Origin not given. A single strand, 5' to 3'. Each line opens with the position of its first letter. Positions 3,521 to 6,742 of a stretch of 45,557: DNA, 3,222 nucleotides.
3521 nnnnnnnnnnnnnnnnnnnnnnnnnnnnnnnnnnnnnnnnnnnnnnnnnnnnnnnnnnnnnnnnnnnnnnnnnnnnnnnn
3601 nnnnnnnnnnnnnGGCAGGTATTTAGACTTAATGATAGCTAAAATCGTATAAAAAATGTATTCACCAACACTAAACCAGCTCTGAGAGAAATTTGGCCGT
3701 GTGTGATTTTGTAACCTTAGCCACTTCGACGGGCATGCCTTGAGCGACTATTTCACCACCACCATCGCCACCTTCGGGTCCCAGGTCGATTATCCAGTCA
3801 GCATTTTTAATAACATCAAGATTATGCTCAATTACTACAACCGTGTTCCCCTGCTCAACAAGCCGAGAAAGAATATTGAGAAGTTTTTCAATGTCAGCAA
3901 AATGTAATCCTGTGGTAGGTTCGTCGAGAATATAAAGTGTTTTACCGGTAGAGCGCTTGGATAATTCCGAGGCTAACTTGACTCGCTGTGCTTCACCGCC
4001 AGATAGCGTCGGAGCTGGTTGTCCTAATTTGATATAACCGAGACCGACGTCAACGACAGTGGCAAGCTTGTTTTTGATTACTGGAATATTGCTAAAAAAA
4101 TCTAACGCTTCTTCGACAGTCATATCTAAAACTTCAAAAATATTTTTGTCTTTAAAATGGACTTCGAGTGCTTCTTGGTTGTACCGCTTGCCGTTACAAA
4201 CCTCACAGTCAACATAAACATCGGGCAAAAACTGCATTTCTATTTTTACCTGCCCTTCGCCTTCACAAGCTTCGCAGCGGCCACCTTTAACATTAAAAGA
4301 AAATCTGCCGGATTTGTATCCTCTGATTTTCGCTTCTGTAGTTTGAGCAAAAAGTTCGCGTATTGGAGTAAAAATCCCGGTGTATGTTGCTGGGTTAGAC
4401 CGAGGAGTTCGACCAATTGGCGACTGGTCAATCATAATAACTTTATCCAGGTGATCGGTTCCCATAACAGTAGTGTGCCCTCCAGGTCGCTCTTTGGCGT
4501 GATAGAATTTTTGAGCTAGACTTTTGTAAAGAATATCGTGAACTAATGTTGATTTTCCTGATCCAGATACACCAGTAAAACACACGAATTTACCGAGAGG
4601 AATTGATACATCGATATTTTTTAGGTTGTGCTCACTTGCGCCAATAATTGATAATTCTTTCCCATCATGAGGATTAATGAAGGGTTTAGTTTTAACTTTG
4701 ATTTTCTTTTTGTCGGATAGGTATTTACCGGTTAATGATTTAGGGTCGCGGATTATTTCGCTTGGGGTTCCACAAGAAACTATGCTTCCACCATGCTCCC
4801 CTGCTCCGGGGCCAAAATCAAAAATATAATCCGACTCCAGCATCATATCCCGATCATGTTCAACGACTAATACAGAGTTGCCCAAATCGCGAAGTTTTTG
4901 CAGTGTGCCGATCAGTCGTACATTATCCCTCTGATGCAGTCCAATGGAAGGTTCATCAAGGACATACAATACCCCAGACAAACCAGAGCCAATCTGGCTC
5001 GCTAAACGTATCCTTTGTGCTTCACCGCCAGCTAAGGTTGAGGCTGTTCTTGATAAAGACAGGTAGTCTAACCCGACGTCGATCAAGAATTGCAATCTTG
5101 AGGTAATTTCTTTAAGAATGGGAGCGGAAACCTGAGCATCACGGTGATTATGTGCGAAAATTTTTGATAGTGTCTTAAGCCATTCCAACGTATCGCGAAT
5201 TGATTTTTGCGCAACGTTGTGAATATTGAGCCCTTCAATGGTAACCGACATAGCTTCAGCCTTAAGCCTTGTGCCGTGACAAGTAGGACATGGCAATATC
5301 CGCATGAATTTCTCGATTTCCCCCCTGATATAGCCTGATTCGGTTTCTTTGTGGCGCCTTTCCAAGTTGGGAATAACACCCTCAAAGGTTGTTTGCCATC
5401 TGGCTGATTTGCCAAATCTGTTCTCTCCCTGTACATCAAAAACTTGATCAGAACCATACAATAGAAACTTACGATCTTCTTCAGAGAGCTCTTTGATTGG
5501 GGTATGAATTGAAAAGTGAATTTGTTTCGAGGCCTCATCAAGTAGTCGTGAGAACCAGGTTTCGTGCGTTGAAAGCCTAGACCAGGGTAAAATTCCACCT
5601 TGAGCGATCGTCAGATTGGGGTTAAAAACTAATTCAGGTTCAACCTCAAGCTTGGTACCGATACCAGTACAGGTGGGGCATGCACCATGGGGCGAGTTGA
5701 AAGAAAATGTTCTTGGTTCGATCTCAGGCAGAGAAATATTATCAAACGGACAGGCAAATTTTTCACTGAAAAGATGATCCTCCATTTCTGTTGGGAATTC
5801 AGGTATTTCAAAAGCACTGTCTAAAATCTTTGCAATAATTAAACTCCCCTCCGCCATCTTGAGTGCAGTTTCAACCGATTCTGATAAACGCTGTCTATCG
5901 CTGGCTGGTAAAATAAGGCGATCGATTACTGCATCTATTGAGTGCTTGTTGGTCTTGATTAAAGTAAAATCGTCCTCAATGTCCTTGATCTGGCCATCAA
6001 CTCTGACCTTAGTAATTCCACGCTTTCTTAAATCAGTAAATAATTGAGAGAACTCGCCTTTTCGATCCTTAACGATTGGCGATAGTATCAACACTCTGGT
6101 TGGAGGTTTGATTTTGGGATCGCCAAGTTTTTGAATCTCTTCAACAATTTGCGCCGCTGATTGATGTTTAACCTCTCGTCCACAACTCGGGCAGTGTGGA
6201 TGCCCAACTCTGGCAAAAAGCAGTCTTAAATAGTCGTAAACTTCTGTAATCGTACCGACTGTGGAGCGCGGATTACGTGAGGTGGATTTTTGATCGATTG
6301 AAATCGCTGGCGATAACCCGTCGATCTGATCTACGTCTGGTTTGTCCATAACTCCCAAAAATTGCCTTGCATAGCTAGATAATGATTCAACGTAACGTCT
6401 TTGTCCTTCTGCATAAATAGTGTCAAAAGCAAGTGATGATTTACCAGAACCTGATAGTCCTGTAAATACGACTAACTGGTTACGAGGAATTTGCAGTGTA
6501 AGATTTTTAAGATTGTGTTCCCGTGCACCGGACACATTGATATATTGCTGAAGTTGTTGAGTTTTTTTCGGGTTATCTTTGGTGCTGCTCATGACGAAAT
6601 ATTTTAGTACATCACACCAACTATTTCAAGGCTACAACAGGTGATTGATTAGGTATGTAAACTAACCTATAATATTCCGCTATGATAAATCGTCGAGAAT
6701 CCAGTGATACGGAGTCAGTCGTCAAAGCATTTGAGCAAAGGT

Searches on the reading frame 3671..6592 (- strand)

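Call 73: search_protein_families(library=pfam, proteins=[window:3671-6592:-], max_evalue=0.00001)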
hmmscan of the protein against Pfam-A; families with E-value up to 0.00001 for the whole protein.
window:3671-6592:- (973 aa): 7 families
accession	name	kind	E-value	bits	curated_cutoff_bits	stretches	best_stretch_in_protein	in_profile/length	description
PF17760.6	UvrA_inter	-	2e-30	105.3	23.3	1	144-254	1-106/109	UvrA interaction domain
PF17755.6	UvrA_DNA-bind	-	1e-29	103.5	23.2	1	321-428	5-110/110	UvrA DNA-binding domain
PF00005.33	ABC_tran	-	7.1e-20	72.4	25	0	843-894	89-137/137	ABC transporter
PF03193.22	RsgA_GTPase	-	1.1e-08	35.6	30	0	654-709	94-149/174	RsgA GTPase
PF02463.25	SMC_N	-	1.4e-08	34.9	40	0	799-935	113-209/220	RecF/RecN/SMC N terminal domain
PF13555.12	AAA_29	-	1.1e-06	28.7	27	0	664-684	19-39/61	P-loop containing region of AAA domain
PF20703.3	nSTAND1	-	7.2e-06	26.3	27.1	0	24-57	19-52/379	Novel STAND NTPase 1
